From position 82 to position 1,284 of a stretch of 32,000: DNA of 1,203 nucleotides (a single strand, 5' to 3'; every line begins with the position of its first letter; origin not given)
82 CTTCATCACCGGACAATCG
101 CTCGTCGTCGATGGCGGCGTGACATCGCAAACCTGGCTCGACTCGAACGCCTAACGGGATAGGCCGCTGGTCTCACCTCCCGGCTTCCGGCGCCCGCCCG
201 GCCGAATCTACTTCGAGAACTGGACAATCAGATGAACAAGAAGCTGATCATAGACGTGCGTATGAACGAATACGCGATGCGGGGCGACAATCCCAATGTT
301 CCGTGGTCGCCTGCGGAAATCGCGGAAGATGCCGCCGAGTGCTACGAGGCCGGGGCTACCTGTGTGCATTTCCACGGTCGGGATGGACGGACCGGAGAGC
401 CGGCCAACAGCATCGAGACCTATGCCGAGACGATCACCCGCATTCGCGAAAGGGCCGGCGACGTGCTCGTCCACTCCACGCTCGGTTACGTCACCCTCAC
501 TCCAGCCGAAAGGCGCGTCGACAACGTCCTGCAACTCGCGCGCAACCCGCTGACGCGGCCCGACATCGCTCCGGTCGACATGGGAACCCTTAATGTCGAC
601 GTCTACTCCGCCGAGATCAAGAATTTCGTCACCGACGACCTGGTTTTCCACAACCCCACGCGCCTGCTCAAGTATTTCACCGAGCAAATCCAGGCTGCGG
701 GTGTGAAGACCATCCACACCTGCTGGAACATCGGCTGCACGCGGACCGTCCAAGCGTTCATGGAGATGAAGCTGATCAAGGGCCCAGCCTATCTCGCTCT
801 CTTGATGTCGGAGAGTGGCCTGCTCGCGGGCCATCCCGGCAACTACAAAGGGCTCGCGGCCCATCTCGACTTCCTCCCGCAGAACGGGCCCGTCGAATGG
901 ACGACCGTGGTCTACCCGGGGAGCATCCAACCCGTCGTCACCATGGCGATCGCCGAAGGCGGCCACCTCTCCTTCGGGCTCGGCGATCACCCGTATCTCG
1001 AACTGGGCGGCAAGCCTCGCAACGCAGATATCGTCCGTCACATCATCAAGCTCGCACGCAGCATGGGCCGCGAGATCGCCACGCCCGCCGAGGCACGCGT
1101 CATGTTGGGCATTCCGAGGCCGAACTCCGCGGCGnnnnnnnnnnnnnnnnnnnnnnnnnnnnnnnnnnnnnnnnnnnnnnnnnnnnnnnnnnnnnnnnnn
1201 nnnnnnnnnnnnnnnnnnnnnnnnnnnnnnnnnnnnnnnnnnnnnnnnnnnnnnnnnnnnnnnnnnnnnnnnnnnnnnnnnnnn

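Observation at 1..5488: Uncharacterised SDR / BKACE / DhaK-DhaL kinase / BKACE / SDR / FAH operon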

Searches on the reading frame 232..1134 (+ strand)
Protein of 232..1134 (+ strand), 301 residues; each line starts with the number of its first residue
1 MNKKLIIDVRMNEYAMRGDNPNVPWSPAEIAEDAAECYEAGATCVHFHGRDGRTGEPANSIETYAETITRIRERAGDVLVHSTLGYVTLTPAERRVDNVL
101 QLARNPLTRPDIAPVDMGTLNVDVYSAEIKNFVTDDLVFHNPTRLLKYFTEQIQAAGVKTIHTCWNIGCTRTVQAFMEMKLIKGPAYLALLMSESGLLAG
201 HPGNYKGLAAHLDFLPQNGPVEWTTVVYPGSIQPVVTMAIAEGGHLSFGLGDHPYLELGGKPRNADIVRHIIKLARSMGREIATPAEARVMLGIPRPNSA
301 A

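Call 5: search_protein_families(library=pfam, proteins=[window:232-1134:+])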
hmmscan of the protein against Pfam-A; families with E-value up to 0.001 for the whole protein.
window:232-1134:+ (301 aa): 1 family
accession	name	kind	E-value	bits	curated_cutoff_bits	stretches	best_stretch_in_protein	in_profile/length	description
PF05853.18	BKACE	-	6.2e-64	216.4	24.8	1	4-294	1-274/274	beta-keto acid cleavage enzyme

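Call 6: search_protein_families(library=ncbifam, proteins=[window:232-1134:+])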
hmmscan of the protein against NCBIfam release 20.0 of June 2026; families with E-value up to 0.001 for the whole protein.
window:232-1134:+ (301 aa): 4 families
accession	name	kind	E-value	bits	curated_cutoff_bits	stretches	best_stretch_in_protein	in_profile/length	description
NF052387.1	Lys_ferment_KCE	equivalog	5.6e-43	147.3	382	1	15-294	13-267/267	3-keto-5-aminohexanoate cleavage enzyme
NF053538.1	DixhxACActTsKce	equivalog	5e-33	114.5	430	1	21-294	24-302/310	3,5-dioxohexanoate:acetyl-CoA acetone transferase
NF052389.1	Lys_KAL_CLE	exception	3.1e-28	98.7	725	1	16-295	183-437/440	bifunctional 3-aminobutyryl-CoA ammonia lyase/3-keto-5-aminohexanoate cleavage enzyme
NF053568.1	3OXCoAcCUPNH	equivalog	1.3e-23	83.6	350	1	15-295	15-273/274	3-oxoadipate:acetyl-CoA acetyltransferase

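Call 24: search_solved_structures(query=window:232-1134:+, show_alignments=2, max_evalue=0.00001)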
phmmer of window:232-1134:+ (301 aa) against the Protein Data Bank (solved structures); distinct sequences matched with E-value up to 0.00001: 13.
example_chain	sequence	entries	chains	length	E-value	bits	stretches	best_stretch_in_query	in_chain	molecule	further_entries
5zmu_A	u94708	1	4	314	1.3e-81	277.3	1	3-295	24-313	Cis-epoxysuccinate hydrolase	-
5zmy_A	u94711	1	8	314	1.7e-80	273.6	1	3-295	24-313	Cis-epoxysuccinate hydrolase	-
8rio_A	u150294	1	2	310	4.1e-23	85.2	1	19-294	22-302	3-keto-5-aminohexanoate cleavage protein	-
8rip_A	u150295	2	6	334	5.4e-23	84.8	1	19-294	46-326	3-keto-5-aminohexanoate cleavage protein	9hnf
3e02_A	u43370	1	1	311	2e-22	83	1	19-296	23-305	uncharacterized protein DUF849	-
9zsc_A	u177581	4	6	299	6.6e-22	81.3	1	18-299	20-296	3-keto-5-aminohexanoate cleavage protein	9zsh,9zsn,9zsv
2y7d_A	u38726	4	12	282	1.7e-21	79.9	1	15-294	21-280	3-KETO-5-AMINOHEXANOATE CLEAVAGE ENZYME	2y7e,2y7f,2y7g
3c6c_A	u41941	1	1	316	4.7e-21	78.5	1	16-297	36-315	3-keto-5-aminohexanoate cleavage enzyme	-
3lot_A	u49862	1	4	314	1.5e-20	76.8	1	20-295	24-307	uncharacterized protein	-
3e49_A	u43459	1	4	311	2.1e-20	76.4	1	19-299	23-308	uncharacterized protein DUF849 with a TIM barrel fold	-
3no5_A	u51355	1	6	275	1.3e-15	60.7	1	1-293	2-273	Uncharacterized protein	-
3chv_A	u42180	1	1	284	2.3e-11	46.7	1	2-296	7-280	Prokaryotic domain of unknown function (DUF849) with a TIM barrel fold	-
3fa5_A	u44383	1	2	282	2e-08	37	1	15-294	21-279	protein of unknown function (DUF849)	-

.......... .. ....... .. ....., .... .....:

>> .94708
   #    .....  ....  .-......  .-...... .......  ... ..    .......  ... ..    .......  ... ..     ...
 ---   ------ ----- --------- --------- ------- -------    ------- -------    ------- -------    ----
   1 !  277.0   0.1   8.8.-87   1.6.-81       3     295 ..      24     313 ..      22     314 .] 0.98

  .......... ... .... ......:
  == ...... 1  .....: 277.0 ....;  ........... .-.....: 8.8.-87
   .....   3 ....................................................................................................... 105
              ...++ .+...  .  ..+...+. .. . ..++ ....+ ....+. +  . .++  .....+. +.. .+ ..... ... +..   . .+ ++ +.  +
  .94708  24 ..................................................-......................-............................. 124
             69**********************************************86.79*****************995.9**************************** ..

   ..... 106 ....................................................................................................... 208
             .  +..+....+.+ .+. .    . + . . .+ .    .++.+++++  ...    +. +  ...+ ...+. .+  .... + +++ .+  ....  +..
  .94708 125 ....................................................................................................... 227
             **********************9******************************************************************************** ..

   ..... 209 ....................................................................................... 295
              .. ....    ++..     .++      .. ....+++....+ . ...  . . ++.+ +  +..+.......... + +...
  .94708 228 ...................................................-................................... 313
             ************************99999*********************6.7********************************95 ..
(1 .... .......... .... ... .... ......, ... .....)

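Call 33: find_related_loci(query=window:232-1134:+, collection=genome_contigs, flank=10000)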
Query window:232-1134:+ (301 aa) in genome_contigs; peptide patterns used: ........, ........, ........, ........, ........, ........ (x = any residue, [..] = any of these).
63 stretches matched a pattern; 1 encode a relative of the query (tblastn E <= 1e-3); 1 distinct loci.
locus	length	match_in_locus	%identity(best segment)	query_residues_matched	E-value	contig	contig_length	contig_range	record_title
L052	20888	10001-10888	81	3-298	4e-172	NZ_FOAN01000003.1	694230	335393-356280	Bosea lupini strain LMG 26383,CCUG 61248,R- 45681, whole genome shotgun sequence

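Call 44: find_homologous_proteins(query=window:232-1134:+, max_evalue=1e-30)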
Query window:232-1134:+ (301 aa): 131 proteins with E <= 1e-30 among 2856 candidates; the best 120 are listed.
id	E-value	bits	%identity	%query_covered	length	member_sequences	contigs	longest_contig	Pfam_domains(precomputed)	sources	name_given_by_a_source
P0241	1.1e-202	690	100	100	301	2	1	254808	PF05853.19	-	-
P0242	1.3e-166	571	81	99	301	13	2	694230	PF05853.19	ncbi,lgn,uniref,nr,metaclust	ncbi:Uncharacterized conserved protein, DUF849 family [Bosea lupini]|uniref:Uncharacterized conserve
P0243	5.0e-161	553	79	99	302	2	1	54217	PF05853.19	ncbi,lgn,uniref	ncbi:3-keto-5-aminohexanoate cleavage protein [Labrys sp. KB_33_2]|uniref:3-keto-5-aminohexanoate cl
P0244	1.7e-124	433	67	97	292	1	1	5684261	PF05853.19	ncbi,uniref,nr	ncbi:BKACE family enzyme [Amycolatopsis viridis]|uniref:Uncharacterized protein (DUF849 family) n=1 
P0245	2.0e-124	433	64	97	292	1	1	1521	PF05853.19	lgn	-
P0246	4.4e-120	418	62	100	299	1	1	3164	PF05853.19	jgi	jgi:3-keto-5-aminohexanoate cleavage enzyme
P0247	6.4e-116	405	62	97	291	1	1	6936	PF05853.19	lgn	-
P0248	8.5e-116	404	64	96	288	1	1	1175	PF05853.19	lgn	-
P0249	6.3e-114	398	62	97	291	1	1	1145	PF05853.19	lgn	-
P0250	1.7e-95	338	54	97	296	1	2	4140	PF05853.19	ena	-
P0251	3.8e-92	327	53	97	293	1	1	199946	PF05853.19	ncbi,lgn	-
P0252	4.2e-92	327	53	97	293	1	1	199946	PF05853.19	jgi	jgi:uncharacterized protein (DUF849 family)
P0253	3.9e-91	323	53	96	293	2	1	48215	PF05853.19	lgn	-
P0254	5.8e-90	320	52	97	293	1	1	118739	PF05853.19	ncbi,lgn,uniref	ncbi:3-keto-5-aminohexanoate cleavage protein [Bosea sp. R86505]|uniref:3-keto-5-aminohexanoate clea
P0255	6.3e-90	319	52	97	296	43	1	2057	PF05853.19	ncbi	-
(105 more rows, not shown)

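Call 45: find_encoding_contigs(protein=P0244, flank=9000, max_places=1)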
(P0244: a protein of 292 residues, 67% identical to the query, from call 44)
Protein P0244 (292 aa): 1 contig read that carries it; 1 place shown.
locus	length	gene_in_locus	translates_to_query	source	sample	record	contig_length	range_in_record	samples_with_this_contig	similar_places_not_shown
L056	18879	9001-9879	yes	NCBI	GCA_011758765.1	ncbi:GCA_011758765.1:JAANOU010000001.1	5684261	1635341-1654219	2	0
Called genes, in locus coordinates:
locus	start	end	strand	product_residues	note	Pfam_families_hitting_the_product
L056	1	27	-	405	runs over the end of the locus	PF00890:FAD_binding_2 (faint), PF01266:DAO (faint), PF07992:Pyr_redox_2, PF13450:NAD_binding_8 (faint), PF00070:Pyr_redox, PF14759:Reductase_C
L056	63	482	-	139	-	-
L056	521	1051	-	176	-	PF09990:DUF2231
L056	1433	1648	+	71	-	-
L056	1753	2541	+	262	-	PF00702:Hydrolase, PF13419:HAD_2 (weak)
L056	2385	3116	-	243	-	PF03328:HpcH_HpaI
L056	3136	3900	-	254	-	PF00106:adh_short, PF08643:DUF1776 (weak), PF08659:KR, PF13561:adh_short_C2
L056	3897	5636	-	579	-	PF00920:ILVD_EDD_N, PF24877:ILV_EDD_C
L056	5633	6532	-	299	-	PF05853:BKACE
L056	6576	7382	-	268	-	PF09339:HTH_IclR, PF12802:MarR_2 (weak), PF25213:HVO_A0261_N (faint), PF25212:HVO_A0114 (weak), PF01614:IclR_C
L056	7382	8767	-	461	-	PF07690:MFS_1, PF12832:MFS_1_like (faint)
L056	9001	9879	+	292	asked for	PF05853:BKACE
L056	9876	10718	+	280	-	PF00106:adh_short, PF13561:adh_short_C2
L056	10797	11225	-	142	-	-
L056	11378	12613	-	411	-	PF07690:MFS_1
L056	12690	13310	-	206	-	PF01243:PNPOx_N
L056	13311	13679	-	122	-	PF12840:HTH_20, PF01022:HTH_5 (weak)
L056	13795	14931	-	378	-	PF06441:EHN, PF00561:Abhydrolase_1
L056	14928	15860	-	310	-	-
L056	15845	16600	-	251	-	PF09370:PEP_hydrolase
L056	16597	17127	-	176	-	PF13580:SIS_2 (faint), PF01380:SIS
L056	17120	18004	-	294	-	PF03446:NAD_binding_2, PF03807:F420_oxidored (weak), PF00393:6PGD, PF14833:NAD_binding_11 (weak)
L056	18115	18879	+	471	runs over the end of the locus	PF00392:GntR, PF00155:Aminotran_1_2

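Call 46: find_encoding_contigs(protein=P0254, flank=8000, max_places=1)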
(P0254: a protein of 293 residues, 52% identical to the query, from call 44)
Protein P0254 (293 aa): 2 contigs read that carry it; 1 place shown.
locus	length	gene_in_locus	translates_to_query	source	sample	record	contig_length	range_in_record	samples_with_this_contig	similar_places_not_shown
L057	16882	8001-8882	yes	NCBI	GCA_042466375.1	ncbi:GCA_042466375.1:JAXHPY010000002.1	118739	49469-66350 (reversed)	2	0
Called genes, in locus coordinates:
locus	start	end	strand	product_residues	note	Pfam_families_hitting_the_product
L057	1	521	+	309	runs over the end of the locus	PF00491:Arginase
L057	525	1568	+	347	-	PF02423:OCD_Mu_crystall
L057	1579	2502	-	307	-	PF01418:HTH_6, PF01380:SIS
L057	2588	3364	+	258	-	PF00497:SBP_bac_3, PF10613:Lig_chan-Glu_bd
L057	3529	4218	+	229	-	PF00528:BPD_transp_1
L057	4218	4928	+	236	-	PF00528:BPD_transp_1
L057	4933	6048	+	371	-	PF24827:AstE_AspA_cat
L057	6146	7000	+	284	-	PF02463:SMC_N (faint), PF00005:ABC_tran, PF13304:AAA_21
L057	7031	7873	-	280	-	PF08447:PAS_3, PF00196:GerE, PF08281:Sigma70_r4_2 (weak)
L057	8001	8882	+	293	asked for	PF05853:BKACE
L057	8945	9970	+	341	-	PF03480:DctP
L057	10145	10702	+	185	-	PF04290:DctQ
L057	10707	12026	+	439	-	PF06808:DctM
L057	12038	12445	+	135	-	PF01042:Ribonuc_L-PSP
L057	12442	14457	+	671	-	PF00676:E1_dh, PF00456:Transketolase_N (weak), PF02775:TPP_enzyme_C (faint), PF02779:Transket_pyr, PF02780:Transketolase_C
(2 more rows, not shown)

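Call 48: search_protein_families(library=ncbifam, proteins=[L056:2385-3113:-], max_evalue=0.01)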
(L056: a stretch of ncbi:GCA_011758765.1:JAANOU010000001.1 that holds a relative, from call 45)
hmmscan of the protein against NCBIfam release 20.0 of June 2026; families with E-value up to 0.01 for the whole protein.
L056:2385-3113:- (242 aa): 4 families
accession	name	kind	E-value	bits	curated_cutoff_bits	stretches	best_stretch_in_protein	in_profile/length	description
NF007849.0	PRK10558.1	equivalog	7.2e-47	159.9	393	1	3-226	18-241/256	2-dehydro-3-deoxyglucarate aldolase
TIGR03239.1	GarL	equivalog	8.3e-47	159.8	406.75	1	4-226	12-234/249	2-dehydro-3-deoxyglucarate aldolase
TIGR02311.1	HpaI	equivalog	1.5e-44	152.3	368.8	1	6-237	14-246/249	4-hydroxy-2-oxoheptanedioate aldolase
NF007521.0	PRK10128.1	equivalog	2.6e-32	112.4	441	1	16-226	30-241/267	2-keto-3-deoxy-L-rhamnonate aldolase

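Call 57: find_related_loci(query=A1, collection=metagenome_contigs, flank=9000)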
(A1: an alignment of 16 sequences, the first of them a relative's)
Query A1 (301 aa) in metagenome_contigs; peptide patterns used: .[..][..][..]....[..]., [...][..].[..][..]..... (x = any residue, [..] = any of these).
600 stretches matched a pattern (row limit reached: there are more); 570 encode a relative of the query (tblastn E <= 1e-3); the best 80 are kept; 80 distinct loci.
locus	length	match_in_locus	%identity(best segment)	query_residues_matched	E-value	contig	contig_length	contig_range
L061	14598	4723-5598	46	1-294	4e-93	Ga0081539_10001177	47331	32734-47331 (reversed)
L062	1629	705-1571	48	4-294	2e-98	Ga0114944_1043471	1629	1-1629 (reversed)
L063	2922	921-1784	48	5-294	9e-94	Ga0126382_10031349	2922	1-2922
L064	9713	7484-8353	51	3-294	3e-91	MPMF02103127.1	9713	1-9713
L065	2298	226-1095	47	3-294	3e-94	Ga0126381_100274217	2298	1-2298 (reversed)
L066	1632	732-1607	47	1-294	3e-96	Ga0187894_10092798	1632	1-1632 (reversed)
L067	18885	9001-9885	48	3-294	3e-89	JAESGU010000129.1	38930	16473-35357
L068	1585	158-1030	50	3-294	6e-95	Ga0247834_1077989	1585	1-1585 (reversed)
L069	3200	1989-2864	46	1-294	5e-89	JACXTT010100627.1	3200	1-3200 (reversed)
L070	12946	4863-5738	45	1-294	6e-88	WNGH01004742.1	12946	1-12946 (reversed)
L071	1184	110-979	48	3-294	4e-94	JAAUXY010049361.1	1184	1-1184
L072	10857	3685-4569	45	3-299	1e-86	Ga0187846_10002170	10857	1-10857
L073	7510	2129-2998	48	3-294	1e-86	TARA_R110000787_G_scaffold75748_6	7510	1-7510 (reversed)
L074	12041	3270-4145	50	1-294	6e-86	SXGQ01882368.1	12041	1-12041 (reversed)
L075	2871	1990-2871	47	1-295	4e-87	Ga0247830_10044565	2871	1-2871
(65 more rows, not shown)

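Call 98: find_encoding_contigs(protein=P0243, flank=10000, max_places=2)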
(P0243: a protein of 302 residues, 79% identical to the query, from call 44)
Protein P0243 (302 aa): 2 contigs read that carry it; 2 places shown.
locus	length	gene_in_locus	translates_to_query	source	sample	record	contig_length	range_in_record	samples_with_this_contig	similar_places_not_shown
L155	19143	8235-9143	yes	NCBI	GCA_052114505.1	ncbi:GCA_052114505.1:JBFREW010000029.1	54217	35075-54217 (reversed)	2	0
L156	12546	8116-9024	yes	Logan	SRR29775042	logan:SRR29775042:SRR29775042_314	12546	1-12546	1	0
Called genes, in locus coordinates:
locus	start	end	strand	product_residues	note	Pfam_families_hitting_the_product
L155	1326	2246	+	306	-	PF00753:Lactamase_B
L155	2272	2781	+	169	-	PF13407:Peripla_BP_4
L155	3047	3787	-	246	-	PF16859:TetR_C_11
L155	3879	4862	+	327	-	PF13379:NMT1_2, PF09084:NMT1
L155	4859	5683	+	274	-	PF00528:BPD_transp_1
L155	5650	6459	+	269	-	PF00528:BPD_transp_1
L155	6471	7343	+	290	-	PF13191:AAA_16 (weak), PF00005:ABC_tran, PF13304:AAA_21 (faint)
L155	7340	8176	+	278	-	PF00106:adh_short, PF13561:adh_short_C2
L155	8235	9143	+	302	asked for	PF05853:BKACE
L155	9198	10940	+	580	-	PF02733:Dak1, PF02734:Dak2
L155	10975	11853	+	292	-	PF05853:BKACE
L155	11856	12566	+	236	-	PF00106:adh_short, PF08659:KR (faint), PF13561:adh_short_C2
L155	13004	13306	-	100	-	-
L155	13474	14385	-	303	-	PF13384:HTH_23 (weak), PF13551:HTH_29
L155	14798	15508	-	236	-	-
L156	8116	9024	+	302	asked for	PF05853:BKACE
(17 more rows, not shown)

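Call 99: find_encoding_contigs(protein=P0247, flank=7000, max_places=1)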
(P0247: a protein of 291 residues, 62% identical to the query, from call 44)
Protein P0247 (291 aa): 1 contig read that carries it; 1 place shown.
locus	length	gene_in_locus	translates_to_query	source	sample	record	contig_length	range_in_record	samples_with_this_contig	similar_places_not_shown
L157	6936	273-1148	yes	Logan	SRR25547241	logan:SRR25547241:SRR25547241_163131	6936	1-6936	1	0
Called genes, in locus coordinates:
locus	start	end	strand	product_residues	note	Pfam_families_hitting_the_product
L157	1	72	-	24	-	?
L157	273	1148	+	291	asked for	PF05853:BKACE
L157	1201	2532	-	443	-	PF00364:Biotin_lipoyl, PF00198:2-oxoacid_dh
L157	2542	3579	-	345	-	PF02779:Transket_pyr, PF02780:Transketolase_C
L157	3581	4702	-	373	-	PF00676:E1_dh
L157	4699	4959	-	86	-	PF08240:ADH_N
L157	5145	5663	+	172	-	PF13404:HTH_AsnC-type, PF13412:HTH_24 (weak), PF01037:AsnC_trans_reg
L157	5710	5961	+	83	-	PF18993:Rv0078B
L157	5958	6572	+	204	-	PF08843:AbiEii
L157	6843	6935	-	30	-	?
